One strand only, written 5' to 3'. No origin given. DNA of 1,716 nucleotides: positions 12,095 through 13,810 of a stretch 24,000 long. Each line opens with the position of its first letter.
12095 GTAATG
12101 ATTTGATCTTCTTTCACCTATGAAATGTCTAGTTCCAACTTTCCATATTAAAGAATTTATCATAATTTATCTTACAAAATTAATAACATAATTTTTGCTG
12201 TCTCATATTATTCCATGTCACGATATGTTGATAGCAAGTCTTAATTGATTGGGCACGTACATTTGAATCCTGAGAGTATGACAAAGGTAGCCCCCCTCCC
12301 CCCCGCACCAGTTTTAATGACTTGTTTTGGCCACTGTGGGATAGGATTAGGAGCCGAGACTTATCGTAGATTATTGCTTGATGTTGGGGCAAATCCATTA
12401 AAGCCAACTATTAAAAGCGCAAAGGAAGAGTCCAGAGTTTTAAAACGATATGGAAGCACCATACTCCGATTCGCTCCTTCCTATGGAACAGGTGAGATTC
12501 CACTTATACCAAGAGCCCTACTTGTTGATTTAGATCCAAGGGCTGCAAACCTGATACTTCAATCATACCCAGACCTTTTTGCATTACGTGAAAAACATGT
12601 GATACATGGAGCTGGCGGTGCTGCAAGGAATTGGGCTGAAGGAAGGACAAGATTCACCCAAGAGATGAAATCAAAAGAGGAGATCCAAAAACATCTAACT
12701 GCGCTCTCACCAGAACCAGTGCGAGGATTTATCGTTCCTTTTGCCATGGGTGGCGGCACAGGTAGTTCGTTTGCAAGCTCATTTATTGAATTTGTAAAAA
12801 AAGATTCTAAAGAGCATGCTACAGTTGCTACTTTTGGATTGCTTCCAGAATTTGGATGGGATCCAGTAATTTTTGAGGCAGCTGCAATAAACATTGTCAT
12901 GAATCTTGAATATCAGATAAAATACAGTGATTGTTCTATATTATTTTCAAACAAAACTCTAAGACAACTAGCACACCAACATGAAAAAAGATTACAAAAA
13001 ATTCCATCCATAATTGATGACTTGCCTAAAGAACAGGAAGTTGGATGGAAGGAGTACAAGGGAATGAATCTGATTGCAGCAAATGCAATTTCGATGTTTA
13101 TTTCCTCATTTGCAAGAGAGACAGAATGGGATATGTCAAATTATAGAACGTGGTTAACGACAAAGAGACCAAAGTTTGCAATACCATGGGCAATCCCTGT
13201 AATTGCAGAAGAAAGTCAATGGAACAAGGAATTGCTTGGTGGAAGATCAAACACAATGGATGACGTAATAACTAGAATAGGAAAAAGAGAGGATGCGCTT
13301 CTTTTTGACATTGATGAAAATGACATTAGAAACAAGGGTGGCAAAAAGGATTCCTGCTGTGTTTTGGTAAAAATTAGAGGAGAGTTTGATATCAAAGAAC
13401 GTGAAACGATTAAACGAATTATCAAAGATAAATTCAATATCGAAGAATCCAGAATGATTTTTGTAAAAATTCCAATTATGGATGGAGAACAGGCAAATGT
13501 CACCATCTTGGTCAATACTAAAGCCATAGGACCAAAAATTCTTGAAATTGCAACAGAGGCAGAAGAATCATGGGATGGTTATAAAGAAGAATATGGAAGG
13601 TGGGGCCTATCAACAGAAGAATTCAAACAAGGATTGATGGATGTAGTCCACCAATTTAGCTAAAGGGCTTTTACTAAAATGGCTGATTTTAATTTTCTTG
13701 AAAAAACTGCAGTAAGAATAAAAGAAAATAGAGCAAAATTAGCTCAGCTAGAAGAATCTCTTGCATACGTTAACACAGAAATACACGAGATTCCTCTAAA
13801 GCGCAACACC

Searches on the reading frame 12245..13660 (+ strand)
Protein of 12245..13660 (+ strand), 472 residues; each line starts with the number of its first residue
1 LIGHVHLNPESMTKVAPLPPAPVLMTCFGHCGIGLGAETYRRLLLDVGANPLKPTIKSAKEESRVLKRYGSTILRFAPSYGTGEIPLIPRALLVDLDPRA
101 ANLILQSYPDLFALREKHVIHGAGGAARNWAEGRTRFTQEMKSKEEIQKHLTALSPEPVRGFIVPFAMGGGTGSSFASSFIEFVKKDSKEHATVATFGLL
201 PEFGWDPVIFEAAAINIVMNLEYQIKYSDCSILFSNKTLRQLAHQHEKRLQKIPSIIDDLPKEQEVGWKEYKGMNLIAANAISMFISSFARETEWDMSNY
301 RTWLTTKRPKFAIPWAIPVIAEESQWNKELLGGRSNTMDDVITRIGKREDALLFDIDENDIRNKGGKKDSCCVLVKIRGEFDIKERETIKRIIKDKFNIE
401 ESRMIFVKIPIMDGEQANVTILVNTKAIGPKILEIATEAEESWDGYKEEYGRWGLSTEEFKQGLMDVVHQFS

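Call 3: search_protein_families(library=pfam, proteins=[window:12245-13660:+], max_evalue=10)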
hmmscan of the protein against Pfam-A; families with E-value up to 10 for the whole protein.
window:12245-13660:+ (472 aa): 2 families
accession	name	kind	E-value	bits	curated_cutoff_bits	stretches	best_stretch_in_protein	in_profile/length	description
PF00091.31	Tubulin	-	3.4e-18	67.1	33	1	25-242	4-188/190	Tubulin/FtsZ family, GTPase domain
PF13809.12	Tubulin_2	-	0.26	10.9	27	1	147-234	139-242/356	Tubulin like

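Call 4: search_protein_families(library=ncbifam, proteins=[window:12245-13660:+], max_evalue=10)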
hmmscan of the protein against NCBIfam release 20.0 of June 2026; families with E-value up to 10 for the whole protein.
window:12245-13660:+ (472 aa): 2 families
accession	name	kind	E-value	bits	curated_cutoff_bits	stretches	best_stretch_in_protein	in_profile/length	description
TIGR02886.1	spore_II_AA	equivalog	0.082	12.9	114.75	1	372-408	9-45/106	anti-sigma F factor antagonist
NF037975.1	pilot_rel_YacC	equivalog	0.16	11.9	80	1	273-303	46-76/115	YacC family pilotin-like protein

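Call 10: find_related_loci(query=window:12245-13660:+, collection=genome_contigs, flank=8000)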
Query window:12245-13660:+ (472 aa) in genome_contigs; peptide patterns used: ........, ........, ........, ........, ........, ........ (x = any residue, [..] = any of these).
179 stretches matched a pattern; 154 encode a relative of the query (tblastn E <= 1e-3); the best 80 are kept; 80 distinct loci.
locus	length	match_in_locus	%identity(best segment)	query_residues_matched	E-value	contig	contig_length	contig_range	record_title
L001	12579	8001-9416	95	1-472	0e+0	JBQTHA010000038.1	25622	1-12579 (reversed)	MAG: Nitrosopumilaceae archaeon isolate SAW220 c_000000120020, whole genome shotgun sequence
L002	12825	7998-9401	94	5-472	0e+0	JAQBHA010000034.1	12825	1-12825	MAG: Nitrososphaerota archaeon isolate MAG_452_bin-09 452_bin-09_ctg-034, whole genome shotgun sequence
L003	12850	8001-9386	94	11-472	0e+0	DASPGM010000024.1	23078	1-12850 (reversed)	MAG TPA_asm: Nitrosopumilaceae archaeon isolate SMAG_U16451 k141_687145, whole genome shotgun sequence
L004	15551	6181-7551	85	16-472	0e+0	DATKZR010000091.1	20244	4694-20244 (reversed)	MAG TPA_asm: Nitrosopumilaceae archaeon isolate SMAG_U14250 k141_492016, whole genome shotgun sequence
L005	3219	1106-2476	85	16-472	0e+0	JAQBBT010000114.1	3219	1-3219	MAG: Nitrososphaerota archaeon isolate MAG_349_bin-01 349_bin-01_ctg-114, whole genome shotgun sequence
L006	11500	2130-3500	85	16-472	0e+0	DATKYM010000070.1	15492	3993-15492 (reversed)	MAG TPA_asm: Nitrosopumilaceae archaeon isolate SMAG_U14219 k141_4127976, whole genome shotgun sequence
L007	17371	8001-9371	84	16-472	0e+0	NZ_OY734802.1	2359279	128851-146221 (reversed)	MAG: Nitrosopumilus sp. isolate 9424c9fb-5f1c-4746-b453-2997914b57fc chromosome 1, complete sequence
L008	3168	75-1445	83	16-472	0e+0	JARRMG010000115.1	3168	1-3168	MAG: Nitrosopumilaceae archaeon isolate Spart_092_MAG scaffold_776, whole genome shotgun sequence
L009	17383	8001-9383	82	12-472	0e+0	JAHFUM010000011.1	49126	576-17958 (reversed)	MAG: Nitrosarchaeum sp. isolate nzgw8 NODE_568_length_49127_cov_20.472350, whole genome shotgun sequence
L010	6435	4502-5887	81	12-472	0e+0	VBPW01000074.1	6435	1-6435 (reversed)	MAG: Thaumarchaeota archaeon isolate TA_20 14_0927_12_40cm_scaffold_13587, whole genome shotgun sequence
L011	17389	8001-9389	82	11-472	0e+0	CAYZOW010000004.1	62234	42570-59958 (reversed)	MAG TPA_asm: uncultured Nitrosopumilaceae archaeon isolate SRP119689_co1_95 genome assembly, contig: NODE_518_length_622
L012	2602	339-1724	81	12-472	0e+0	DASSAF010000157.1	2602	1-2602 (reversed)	MAG TPA_asm: Nitrosopumilaceae archaeon isolate SMAG_U15628 k141_235537, whole genome shotgun sequence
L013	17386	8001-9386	81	12-472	0e+0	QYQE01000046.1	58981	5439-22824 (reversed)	MAG: Nitrosopumilales archaeon isolate PowLak16_MAG10 c_000000014725, whole genome shotgun sequence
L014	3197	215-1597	81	12-472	0e+0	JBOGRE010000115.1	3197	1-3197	MAG: Nitrosarchaeum sp. isolate H1-B1_metabat2.bin.78 k127_2071355, whole genome shotgun sequence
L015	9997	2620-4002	84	12-472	0e+0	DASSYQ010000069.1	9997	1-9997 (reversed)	MAG TPA_asm: Nitrosarchaeum sp. isolate SMAG_U683 k141_332770, whole genome shotgun sequence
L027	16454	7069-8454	80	11-472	0e+0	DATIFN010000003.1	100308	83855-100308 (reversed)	MAG TPA_asm: Nitrosopumilaceae archaeon isolate SMAG_U16396 k141_959984, whole genome shotgun sequence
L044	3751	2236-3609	81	16-472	0e+0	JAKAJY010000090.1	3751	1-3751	MAG: archaeon isolate WY4.bin39 NODE_33654_length_3751_cov_1.502759, whole genome shotgun sequence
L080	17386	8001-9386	76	12-472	0e+0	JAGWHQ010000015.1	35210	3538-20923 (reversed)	MAG: Thaumarchaeota archaeon isolate REEA83 REEA83_15_length_35210_cov_9.185239, whole genome shotgun sequence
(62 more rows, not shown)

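Call 20: search_protein_families(library=pfam, proteins=[L009:7158-7895:+, L010:3953-4315:+, L044:843-2066:+, L027:9036-9404:-], max_evalue=0.1)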
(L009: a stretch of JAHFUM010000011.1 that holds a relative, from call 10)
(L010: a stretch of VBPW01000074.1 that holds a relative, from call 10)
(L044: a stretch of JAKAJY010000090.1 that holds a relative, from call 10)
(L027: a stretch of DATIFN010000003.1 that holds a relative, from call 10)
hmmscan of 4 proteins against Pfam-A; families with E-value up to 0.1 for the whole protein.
L009:7158-7895:+ (246 aa): 2 families
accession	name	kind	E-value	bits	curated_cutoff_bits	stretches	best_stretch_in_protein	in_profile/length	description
PF03357.26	Snf7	-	7.8e-08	32.6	27.3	1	74-235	4-168/171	Snf7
PF10508.15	Proteasom_PSMB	-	0.0091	15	23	1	67-146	97-175/499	Proteasome non-ATPase 26S subunit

L010:3953-4315:+ (121 aa): 6 families
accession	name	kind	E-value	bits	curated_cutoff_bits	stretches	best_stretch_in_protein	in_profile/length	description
PF09851.14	SHOCT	-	6.3e-09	35.8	27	1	93-118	2-27/28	Short C-terminal domain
PF16213.11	DCB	-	0.015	15.5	25.6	0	8-62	78-133/177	Mon2/Sec7/BIG1-like, dimerisation and cyclophilin-binding domain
PF00975.26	Thioesterase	-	0.03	15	26.4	1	10-75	120-184/226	Thioesterase domain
PF24250.1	HVO_2718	-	0.031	14.5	30.3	1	11-102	78-167/173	Transcription regulator HVO_2718-like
PF05120.17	GvpG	-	0.052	14.2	30.6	0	93-118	36-61/67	Gas vesicle protein G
PF20451.3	Calmod_bind_M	-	0.057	14.5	24.5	1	2-32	20-50/67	Calmodulin binding protein central domain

L044:843-2066:+ (408 aa): 2 families
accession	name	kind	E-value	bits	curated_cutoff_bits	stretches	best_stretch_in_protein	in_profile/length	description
PF04894.17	Nre_N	-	5.2e-88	295.8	25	1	48-287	22-265/270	Archaeal Nre, N-terminal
PF04895.17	Nre_C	-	4.2e-37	126.8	27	1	299-407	1-110/110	Archaeal Nre, C-terminal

L027:9036-9404:- (122 aa): 1 family
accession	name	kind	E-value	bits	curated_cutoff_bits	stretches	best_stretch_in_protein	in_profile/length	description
PF16854.11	VPS53_C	-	3.5e-05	24.8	24.7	1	1-70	5-76/89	Vacuolar protein sorting-associated protein 53 C-terminus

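Call 53: find_homologous_proteins(query=window:12278-13660:+, max_evalue=1e-10)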
Query window:12278-13660:+ (461 aa): 160 proteins with E <= 1e-10 among 8000 candidates; the best 120 are listed.
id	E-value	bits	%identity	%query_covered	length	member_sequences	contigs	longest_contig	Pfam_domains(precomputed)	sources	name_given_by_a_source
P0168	0.0e+0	1033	98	100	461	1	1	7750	PF00091.32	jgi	-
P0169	0.0e+0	1033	97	100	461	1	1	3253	PF00091.32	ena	-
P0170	0.0e+0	1033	97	100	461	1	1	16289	PF00091.32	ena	-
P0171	0.0e+0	1032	97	100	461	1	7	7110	PF00091.32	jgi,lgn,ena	jgi:tubulin gamma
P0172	0.0e+0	1031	97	100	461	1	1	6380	PF00091.32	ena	-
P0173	0.0e+0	1031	97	100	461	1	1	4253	PF00091.32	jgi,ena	-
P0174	0.0e+0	1031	97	100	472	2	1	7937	PF00091.32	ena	-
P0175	0.0e+0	1030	97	100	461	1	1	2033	PF00091.32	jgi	-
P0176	0.0e+0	1030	97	100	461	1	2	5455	PF00091.32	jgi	jgi:hypothetical protein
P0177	0.0e+0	1030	97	100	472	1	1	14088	PF00091.32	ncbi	-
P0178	0.0e+0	1030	97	100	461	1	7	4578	PF00091.32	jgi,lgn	jgi:tubulin gamma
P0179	0.0e+0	1030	97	100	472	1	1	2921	PF00091.32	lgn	-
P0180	0.0e+0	1029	97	100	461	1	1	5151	PF00091.32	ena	-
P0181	0.0e+0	1029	97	100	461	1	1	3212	PF00091.32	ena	-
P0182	0.0e+0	1028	97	100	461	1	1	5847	PF00091.32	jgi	jgi:tubulin gamma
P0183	0.0e+0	1028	97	100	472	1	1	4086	PF00091.32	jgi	-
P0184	0.0e+0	1027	97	100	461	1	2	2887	PF00091.32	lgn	-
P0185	0.0e+0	1027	97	100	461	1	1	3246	PF00091.32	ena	-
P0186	0.0e+0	1024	96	100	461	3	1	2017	PF00091.32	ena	-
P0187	0.0e+0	1020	95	100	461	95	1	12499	PF00091.32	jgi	jgi:Tubulin/FtsZ family, GTPase domain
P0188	0.0e+0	1019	95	100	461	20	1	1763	PF00091.32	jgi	jgi:Tubulin/FtsZ family, GTPase domain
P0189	0.0e+0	1018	95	100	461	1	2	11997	PF00091.32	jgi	-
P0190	0.0e+0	1012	95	100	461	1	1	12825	PF00091.32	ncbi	-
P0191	0.0e+0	1011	95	100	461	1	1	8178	PF00091.32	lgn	-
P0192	1.1e-296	1002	97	97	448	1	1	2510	PF00091.32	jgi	jgi:tubulin gamma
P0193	2.9e-296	1000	97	97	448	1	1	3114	PF00091.32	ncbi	-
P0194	2.2e-281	951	88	100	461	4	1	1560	PF00091.32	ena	-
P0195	2.2e-275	932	87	99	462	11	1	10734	PF00091.32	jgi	-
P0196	3.6e-274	928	85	99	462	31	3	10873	PF00091.32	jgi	jgi:hypothetical protein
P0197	2.7e-273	925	85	99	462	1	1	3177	PF00091.32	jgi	-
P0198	4.6e-273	924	88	97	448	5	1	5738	PF00091.32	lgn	-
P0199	8.7e-273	923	85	100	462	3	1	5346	PF00091.32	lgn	-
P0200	3.0e-272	921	85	100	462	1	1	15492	PF00091.32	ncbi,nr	ncbi:MAG TPA: cell division protein FtsZ [Nitrosopumilaceae archaeon]|nr:cell division protein FtsZ 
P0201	7.2e-272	920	85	99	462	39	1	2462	PF00091.32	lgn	-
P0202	7.7e-272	920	84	100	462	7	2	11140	PF00091.32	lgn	-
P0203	2.0e-271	918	84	100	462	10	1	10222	PF00091.32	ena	-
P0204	2.9e-271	918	84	100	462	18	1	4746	PF00091.32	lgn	-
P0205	7.0e-270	913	84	100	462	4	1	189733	PF00091.32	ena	-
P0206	1.1e-269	913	86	97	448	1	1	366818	PF00091.32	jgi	-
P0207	1.4e-269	912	83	100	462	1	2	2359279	PF00091.32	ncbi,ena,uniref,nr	ncbi:MAG: cell division protein FtsZ [Nitrosopumilus sp.]|uniref:cell division protein FtsZ n=1 Tax=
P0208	1.4e-269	912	84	99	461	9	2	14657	PF00091.32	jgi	-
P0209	5.4e-269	910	84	100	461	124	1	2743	PF00091.32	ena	-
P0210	5.3e-267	904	84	100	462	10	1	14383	PF00091.32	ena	-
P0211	1.1e-266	903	85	97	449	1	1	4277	PF00091.32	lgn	-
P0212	8.0e-266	900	85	97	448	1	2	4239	PF00091.32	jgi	jgi:hypothetical protein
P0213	1.0e-265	900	83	100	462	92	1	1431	PF00091.32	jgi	jgi:tubulin gamma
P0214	1.5e-265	899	86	97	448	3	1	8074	PF00091.32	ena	-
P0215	1.8e-265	899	82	100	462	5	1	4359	PF00091.32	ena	-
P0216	2.9e-265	898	85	97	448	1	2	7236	PF00091.32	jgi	-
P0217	4.0e-265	898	85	97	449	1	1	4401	PF00091.32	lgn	-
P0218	4.1e-265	898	82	100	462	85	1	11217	PF00091.32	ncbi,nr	ncbi:MAG: cell division protein FtsZ [Thaumarchaeota archaeon]|nr:MAG: cell division protein FtsZ [N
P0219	5.2e-265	897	86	97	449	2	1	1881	PF00091.32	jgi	-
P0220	1.4e-264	896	85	97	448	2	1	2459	PF00091.32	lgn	-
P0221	2.7e-264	895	84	97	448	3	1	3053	PF00091.32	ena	-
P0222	3.7e-264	895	82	100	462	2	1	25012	PF00091.32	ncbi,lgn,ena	-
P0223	4.8e-264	894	82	100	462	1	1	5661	PF00091.32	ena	-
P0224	6.7e-264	894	82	100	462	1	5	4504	PF00091.32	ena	-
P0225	1.3e-263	893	82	100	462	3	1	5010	PF00091.32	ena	-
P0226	2.6e-263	892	85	97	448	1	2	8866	PF00091.32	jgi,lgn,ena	-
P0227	8.5e-263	890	84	97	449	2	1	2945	PF00091.32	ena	-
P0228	1.8e-258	876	83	97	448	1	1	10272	PF00091.32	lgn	-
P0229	7.9e-257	870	80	100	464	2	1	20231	PF00091.32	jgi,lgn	jgi:tubulin gamma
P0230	3.2e-256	868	79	100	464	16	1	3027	PF00091.32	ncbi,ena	-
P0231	1.0e-255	867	80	99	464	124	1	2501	PF00091.32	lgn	-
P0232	1.9e-255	866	82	97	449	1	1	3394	PF00091.32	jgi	-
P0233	2.9e-255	865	79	100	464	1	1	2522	PF00091.32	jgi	jgi:tubulin gamma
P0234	3.2e-255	865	80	99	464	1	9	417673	PF00091.32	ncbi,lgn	ncbi:MAG: cell division protein FtsZ [Candidatus Nitrosotenuis sp.]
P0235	3.3e-255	865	80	99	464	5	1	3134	PF00091.32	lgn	-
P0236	1.5e-254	863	80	99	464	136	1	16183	PF00091.32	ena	-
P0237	3.9e-254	862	78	100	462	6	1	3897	PF00091.32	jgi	-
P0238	4.5e-254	861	80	99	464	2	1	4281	PF00091.32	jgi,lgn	jgi:tubulin gamma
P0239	2.0e-253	859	79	100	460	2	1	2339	PF00091.32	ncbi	-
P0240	2.2e-253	859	80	99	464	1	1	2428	PF00091.32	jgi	-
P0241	2.5e-251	852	79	99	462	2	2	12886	PF00091.32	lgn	-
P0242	2.7e-251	852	78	97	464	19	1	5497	PF00091.32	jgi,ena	-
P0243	1.0e-249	847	82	100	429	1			PF00091.32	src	-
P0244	9.3e-249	844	80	97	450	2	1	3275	PF00091.32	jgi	jgi:tubulin gamma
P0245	9.6e-249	844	78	100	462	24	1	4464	PF00091.32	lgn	-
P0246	1.3e-248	843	76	100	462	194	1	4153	PF00091.32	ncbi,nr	ncbi:MAG: cell division protein FtsZ [Thaumarchaeota archaeon]|nr:cell division protein FtsZ [Nitros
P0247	1.8e-248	843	79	97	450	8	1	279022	PF00091.32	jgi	jgi:hypothetical protein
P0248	5.6e-248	841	76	100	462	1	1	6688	PF00091.32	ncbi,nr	ncbi:MAG TPA: cell division protein FtsZ [Candidatus Nitrosotalea sp.]|nr:cell division protein FtsZ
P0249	3.9e-247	838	78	100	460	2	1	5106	PF00091.32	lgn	-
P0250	2.0e-245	833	80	97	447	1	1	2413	PF00091.32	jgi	jgi:tubulin gamma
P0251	2.5e-245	832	77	100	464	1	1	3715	PF00091.32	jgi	-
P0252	3.9e-243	825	76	100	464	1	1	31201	PF00091.32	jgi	jgi:tubulin gamma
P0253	5.3e-243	825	76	100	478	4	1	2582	PF00091.32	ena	-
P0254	1.4e-242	823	77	100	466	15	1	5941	PF00091.32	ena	-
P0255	7.6e-242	821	78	97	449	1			PF00091.32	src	-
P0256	7.4e-240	814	75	100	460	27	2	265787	PF00091.32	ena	-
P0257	7.8e-239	811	75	100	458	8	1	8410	PF00091.32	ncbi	ncbi:MAG: cell division protein FtsZ [Nitrososphaerales archaeon]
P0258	1.2e-238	810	74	100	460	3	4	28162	PF00091.32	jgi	jgi:tubulin gamma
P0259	1.1e-237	807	76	97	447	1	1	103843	PF00091.32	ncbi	-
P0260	6.7e-233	792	76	97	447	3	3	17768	PF00091.32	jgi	jgi:tubulin gamma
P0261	8.2e-218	742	83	82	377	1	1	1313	PF00091.32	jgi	-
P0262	6.5e-208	709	78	82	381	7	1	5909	PF00091.32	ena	-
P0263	3.9e-200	684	77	80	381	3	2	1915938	PF00091.32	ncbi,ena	-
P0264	1.5e-175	602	58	100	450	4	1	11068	PF00091.32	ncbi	-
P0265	1.2e-174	600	56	99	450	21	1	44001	PF00091.32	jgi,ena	-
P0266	3.8e-172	591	55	99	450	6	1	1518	PF00091.32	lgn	-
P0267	5.5e-170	584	77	71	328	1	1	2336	PF00091.32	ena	-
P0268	3.1e-166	572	56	99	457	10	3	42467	PF00091.32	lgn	-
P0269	6.3e-166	571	51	100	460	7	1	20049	PF00091.32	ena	-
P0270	1.9e-164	566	52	99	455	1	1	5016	PF00091.32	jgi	jgi:hypothetical protein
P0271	2.2e-164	566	55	98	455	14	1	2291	PF00091.32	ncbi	-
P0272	3.3e-164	565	52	100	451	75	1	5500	PF00091.32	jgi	-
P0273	3.8e-164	565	53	100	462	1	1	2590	PF00091.32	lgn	-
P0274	5.6e-164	564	77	66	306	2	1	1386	PF00091.32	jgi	jgi:tubulin gamma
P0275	1.2e-163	563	55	99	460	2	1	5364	PF00091.32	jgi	jgi:tubulin gamma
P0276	7.1e-163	561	72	72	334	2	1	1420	PF00091.32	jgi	jgi:tubulin gamma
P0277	3.6e-162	558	51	100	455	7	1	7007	PF00091.32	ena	-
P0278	3.9e-162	558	51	100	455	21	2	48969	PF00091.32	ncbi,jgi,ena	ncbi:MAG: cell division protein FtsZ [Nitrososphaerales archaeon]|jgi:tubulin gamma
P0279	1.4e-161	556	51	100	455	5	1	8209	PF00091.32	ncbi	-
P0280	2.2e-161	556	55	98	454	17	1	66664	PF00091.32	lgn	-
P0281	2.4e-161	556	52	99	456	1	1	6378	PF00091.32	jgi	jgi:hypothetical protein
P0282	3.4e-161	555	53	100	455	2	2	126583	PF00091.32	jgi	jgi:hypothetical protein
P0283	8.2e-161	554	55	98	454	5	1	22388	PF00091.32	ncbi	-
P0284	1.2e-158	547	53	96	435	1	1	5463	PF00091.32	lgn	-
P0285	1.5e-158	546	52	99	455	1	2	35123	PF00091.32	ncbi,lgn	-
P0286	5.4e-158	545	54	99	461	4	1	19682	PF00091.32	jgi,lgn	jgi:tubulin gamma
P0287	2.0e-157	543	53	98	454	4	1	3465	PF00091.32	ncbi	-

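Call 54: find_encoding_contigs(protein=P0278, flank=5000, max_places=3)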
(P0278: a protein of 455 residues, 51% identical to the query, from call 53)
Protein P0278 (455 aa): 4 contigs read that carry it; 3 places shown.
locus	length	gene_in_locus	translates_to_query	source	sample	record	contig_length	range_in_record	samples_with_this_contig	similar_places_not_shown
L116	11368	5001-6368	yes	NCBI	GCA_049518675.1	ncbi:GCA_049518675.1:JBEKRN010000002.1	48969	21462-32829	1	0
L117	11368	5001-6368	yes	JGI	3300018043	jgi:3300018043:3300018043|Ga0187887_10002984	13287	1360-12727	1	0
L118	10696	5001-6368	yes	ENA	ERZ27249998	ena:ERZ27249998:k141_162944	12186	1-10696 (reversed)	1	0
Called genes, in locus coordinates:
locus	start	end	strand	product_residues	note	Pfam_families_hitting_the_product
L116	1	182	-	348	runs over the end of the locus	-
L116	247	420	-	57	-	-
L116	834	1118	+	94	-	PF03992:ABM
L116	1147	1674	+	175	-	PF00293:NUDIX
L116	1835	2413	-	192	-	PF00702:Hydrolase, PF08645:PNK3P (weak), PF13242:Hydrolase_like, PF13419:HAD_2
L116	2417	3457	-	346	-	PF04371:PAD_porph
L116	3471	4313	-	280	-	PF00795:CN_hydrolase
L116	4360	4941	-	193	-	PF00092:VWA (weak), PF13519:VWA_2 (weak)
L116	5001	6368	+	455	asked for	PF00091:Tubulin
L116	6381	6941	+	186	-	-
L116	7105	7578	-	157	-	-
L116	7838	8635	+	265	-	PF00561:Abhydrolase_1, PF12146:Hydrolase_4, PF12697:Abhydrolase_6, PF03096:Ndr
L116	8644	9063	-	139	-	PF08327:AHSA1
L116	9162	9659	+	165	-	PF10061:DUF2299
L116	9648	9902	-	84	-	PF04457:MJ1316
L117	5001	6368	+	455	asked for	PF00091:Tubulin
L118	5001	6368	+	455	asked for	PF00091:Tubulin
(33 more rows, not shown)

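Call 55: find_encoding_contigs(protein=P0282, flank=5000, max_places=3)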
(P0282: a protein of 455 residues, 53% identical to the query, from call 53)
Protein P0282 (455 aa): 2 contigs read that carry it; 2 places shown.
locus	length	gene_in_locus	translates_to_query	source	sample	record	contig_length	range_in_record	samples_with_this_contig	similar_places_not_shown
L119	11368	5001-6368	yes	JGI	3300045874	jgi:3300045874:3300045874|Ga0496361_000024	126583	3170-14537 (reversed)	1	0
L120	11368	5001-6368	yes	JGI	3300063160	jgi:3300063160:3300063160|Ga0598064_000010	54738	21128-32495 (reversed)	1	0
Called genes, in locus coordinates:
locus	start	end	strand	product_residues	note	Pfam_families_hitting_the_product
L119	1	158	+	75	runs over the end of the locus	-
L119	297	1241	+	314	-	PF00742:Homoserine_dh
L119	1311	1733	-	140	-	-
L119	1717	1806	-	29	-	-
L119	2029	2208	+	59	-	PF06348:DUF1059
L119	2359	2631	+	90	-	-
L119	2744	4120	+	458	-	PF13440:Polysacc_synt_3 (weak)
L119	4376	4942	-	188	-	-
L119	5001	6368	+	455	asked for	PF00091:Tubulin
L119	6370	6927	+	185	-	-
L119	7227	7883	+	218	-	PF12644:DUF3782, PF07788:PDDEXK_10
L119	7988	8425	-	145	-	PF01909:NTP_transf_2, PF18765:Polbeta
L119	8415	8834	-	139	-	PF05168:HEPN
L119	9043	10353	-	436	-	PF00083:Sugar_tr, PF07690:MFS_1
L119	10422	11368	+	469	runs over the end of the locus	PF00083:Sugar_tr (faint), PF07690:MFS_1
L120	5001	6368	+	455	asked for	PF00091:Tubulin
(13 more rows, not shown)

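Call 56: find_encoding_contigs(protein=P0265, flank=5000, max_places=3)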
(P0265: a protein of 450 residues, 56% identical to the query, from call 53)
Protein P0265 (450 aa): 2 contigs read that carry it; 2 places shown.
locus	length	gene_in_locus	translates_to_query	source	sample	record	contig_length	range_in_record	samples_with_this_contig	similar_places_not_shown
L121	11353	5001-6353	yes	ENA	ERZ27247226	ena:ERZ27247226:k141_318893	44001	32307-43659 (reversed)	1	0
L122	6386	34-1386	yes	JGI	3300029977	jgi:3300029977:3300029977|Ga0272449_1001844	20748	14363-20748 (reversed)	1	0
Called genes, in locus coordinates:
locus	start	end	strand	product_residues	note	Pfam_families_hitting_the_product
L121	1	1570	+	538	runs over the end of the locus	PF04055:Radical_SAM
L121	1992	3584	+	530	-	PF00528:BPD_transp_1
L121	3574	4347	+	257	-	PF00005:ABC_tran, PF13304:AAA_21 (weak)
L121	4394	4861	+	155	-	PF09821:AAA_assoc_C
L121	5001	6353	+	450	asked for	PF00091:Tubulin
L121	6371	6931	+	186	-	-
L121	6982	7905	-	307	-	PF00890:FAD_binding_2 (faint), PF01266:DAO (faint), PF03486:HI0933_like (faint), PF07992:Pyr_redox_2, PF12831:FAD_oxidored (faint), PF13450:NAD_binding_8 (faint), PF13738:Pyr_redox_3, PF00070:Pyr_redox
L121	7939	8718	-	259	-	PF02593:DUF166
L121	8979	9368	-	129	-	PF01008:IF-2B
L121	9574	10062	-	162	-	PF01008:IF-2B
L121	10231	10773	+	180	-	PF02778:tRNA_int_endo_N, PF01974:tRNA_int_endo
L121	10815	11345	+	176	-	PF03205:MobB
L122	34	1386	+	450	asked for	PF00091:Tubulin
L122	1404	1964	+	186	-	-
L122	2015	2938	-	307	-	PF00890:FAD_binding_2 (faint), PF01266:DAO (faint), PF03486:HI0933_like (faint), PF07992:Pyr_redox_2, PF12831:FAD_oxidored (faint), PF13450:NAD_binding_8 (faint), PF13738:Pyr_redox_3, PF00070:Pyr_redox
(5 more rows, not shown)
